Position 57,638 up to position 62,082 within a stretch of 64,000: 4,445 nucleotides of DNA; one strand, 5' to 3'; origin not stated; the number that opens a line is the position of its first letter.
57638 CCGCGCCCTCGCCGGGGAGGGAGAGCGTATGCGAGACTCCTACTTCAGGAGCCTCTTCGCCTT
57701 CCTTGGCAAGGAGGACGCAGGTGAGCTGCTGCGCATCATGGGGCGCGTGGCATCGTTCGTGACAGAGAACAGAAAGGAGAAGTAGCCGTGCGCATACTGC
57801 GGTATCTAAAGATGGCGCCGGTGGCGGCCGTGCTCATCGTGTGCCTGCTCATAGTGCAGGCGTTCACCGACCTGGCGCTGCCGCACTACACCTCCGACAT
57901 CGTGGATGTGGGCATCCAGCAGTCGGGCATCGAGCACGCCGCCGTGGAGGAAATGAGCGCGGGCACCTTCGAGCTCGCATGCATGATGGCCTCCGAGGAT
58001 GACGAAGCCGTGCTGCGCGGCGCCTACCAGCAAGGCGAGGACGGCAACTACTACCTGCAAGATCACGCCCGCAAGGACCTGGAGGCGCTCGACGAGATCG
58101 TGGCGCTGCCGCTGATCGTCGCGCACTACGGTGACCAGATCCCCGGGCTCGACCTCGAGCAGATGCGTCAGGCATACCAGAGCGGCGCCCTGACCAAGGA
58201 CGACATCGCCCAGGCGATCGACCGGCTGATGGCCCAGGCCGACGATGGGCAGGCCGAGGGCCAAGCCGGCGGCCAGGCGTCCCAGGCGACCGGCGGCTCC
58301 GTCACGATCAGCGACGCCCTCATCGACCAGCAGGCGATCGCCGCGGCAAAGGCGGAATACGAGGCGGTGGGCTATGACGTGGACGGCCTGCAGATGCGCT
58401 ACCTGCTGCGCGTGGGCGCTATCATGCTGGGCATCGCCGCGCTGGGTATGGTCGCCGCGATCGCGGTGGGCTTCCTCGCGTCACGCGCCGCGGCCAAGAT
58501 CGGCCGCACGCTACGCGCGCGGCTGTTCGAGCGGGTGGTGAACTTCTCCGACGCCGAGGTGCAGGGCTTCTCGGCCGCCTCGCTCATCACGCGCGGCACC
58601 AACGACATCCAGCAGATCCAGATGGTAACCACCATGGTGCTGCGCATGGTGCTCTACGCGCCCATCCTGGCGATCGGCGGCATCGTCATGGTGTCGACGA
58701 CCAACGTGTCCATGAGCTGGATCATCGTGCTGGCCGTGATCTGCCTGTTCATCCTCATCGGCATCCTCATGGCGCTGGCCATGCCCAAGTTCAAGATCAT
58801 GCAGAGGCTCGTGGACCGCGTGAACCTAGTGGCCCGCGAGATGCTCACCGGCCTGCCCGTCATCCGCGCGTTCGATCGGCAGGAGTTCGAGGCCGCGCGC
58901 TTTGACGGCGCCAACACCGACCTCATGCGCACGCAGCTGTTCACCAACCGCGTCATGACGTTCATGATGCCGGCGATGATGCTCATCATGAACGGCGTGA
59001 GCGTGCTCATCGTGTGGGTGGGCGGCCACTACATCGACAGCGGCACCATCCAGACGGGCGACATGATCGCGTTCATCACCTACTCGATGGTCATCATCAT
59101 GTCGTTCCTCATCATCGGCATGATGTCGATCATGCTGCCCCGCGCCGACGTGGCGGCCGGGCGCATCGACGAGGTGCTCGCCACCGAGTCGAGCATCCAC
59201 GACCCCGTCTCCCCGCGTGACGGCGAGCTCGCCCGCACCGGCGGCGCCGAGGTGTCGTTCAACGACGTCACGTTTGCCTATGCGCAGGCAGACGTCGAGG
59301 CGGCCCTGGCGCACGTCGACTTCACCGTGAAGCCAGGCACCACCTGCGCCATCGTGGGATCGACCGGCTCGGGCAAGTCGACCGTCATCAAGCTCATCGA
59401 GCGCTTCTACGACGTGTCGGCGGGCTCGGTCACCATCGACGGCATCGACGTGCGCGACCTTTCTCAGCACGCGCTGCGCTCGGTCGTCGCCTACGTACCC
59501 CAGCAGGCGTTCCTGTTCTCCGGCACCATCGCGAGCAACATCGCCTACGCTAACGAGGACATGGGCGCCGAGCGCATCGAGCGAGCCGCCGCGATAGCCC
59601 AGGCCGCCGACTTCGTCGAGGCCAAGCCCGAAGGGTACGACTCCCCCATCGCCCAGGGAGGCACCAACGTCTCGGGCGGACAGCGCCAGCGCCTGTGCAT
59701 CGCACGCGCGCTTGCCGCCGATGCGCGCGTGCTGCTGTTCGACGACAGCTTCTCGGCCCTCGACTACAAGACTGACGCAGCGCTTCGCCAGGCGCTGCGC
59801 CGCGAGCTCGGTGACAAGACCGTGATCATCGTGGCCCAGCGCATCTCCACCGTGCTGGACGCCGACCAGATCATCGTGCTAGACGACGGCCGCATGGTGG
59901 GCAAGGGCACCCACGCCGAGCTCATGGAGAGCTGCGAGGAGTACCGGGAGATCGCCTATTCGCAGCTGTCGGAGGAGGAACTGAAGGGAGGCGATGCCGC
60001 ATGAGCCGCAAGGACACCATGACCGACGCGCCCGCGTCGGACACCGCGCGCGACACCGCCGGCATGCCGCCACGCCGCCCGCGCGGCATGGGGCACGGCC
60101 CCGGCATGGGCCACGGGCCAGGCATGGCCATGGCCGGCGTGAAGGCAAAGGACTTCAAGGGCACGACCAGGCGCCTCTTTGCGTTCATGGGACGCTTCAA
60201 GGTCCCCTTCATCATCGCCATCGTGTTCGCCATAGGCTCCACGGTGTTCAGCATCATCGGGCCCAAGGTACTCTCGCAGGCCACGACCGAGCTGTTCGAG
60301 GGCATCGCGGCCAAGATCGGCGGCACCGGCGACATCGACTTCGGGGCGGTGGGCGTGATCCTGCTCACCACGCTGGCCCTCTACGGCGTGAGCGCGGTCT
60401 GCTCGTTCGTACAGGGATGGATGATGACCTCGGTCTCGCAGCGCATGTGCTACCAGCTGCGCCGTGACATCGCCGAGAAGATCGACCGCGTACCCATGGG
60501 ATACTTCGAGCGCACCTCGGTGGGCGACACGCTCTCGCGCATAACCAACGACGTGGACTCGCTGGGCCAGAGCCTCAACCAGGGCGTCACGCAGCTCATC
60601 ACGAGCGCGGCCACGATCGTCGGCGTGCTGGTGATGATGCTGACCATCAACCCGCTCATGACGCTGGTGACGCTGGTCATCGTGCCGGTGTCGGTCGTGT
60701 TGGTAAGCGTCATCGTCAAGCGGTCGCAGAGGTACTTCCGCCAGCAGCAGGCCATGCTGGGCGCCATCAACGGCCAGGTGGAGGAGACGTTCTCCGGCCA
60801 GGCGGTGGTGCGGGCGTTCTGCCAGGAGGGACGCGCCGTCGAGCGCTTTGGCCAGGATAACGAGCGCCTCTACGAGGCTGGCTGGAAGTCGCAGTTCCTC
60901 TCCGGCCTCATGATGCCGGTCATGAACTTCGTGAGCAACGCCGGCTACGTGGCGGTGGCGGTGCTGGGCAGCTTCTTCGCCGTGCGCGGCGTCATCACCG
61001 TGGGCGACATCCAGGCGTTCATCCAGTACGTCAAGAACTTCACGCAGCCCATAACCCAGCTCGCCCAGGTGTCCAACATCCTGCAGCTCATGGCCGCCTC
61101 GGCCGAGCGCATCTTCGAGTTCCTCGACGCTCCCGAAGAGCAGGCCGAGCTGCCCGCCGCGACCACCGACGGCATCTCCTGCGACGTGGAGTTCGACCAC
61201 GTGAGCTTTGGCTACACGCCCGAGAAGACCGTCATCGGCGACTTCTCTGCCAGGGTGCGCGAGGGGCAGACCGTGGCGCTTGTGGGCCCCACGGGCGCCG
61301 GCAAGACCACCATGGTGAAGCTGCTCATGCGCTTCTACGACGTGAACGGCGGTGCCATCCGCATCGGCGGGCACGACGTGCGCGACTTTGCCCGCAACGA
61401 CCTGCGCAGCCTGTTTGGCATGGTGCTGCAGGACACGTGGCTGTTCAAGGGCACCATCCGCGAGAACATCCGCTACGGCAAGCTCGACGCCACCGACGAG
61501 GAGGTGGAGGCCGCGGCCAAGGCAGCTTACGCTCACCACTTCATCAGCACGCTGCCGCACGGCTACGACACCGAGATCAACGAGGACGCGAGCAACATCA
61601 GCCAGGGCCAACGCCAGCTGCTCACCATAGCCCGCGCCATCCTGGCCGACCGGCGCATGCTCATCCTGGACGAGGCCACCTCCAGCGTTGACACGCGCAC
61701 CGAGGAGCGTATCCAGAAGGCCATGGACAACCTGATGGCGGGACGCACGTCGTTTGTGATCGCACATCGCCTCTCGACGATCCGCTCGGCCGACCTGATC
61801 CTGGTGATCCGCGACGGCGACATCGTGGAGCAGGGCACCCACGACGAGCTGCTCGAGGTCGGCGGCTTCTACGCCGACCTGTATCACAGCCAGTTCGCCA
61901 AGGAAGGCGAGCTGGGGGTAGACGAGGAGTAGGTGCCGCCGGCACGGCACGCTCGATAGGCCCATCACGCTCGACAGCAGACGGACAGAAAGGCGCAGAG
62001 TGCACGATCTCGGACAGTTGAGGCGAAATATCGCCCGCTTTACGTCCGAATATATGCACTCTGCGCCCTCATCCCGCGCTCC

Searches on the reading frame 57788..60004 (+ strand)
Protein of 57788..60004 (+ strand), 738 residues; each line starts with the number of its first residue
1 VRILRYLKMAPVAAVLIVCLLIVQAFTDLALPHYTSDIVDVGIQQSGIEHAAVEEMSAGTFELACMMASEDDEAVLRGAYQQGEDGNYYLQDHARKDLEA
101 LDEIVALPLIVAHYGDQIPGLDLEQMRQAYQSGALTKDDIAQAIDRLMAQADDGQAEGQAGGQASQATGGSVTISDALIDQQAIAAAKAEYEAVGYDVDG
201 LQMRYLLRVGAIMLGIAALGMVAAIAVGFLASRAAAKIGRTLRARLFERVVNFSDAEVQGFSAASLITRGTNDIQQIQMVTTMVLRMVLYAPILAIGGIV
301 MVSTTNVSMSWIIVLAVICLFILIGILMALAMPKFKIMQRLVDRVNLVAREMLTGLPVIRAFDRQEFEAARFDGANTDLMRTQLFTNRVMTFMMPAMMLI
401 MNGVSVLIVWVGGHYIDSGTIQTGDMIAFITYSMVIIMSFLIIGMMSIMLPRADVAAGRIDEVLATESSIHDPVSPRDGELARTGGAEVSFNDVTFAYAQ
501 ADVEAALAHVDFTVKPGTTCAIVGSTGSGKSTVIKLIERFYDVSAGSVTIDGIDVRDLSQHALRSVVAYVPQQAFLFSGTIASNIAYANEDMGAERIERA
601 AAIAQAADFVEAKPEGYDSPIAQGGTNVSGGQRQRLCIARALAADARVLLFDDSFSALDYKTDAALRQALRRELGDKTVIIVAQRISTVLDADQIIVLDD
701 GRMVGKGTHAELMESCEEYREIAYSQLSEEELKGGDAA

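Call 88: search_protein_families(library=pfam, proteins=[window:57788-60004:+], max_evalue=0.00001)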
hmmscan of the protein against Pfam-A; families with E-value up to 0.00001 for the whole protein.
window:57788-60004:+ (738 aa): 2 families
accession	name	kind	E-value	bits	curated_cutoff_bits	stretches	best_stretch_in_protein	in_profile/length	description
PF00664.28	ABC_membrane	-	1.7e-36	126.7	28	1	206-440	40-274/274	ABC transporter transmembrane region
PF00005.33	ABC_tran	-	7.6e-29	101.5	25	1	508-655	2-136/137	ABC transporter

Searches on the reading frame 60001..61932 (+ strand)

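Call 88: search_protein_families(library=pfam, proteins=[window:60001-61932:+], max_evalue=0.00001)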
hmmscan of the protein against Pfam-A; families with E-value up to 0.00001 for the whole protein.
window:60001-61932:+ (643 aa): 2 families
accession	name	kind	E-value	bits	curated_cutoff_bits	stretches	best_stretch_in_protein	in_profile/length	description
PF00664.28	ABC_membrane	-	1.7e-56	192.3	28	1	70-350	1-273/274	ABC transporter transmembrane region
PF00005.33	ABC_tran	-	2.5e-28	99.8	25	1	414-561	3-137/137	ABC transporter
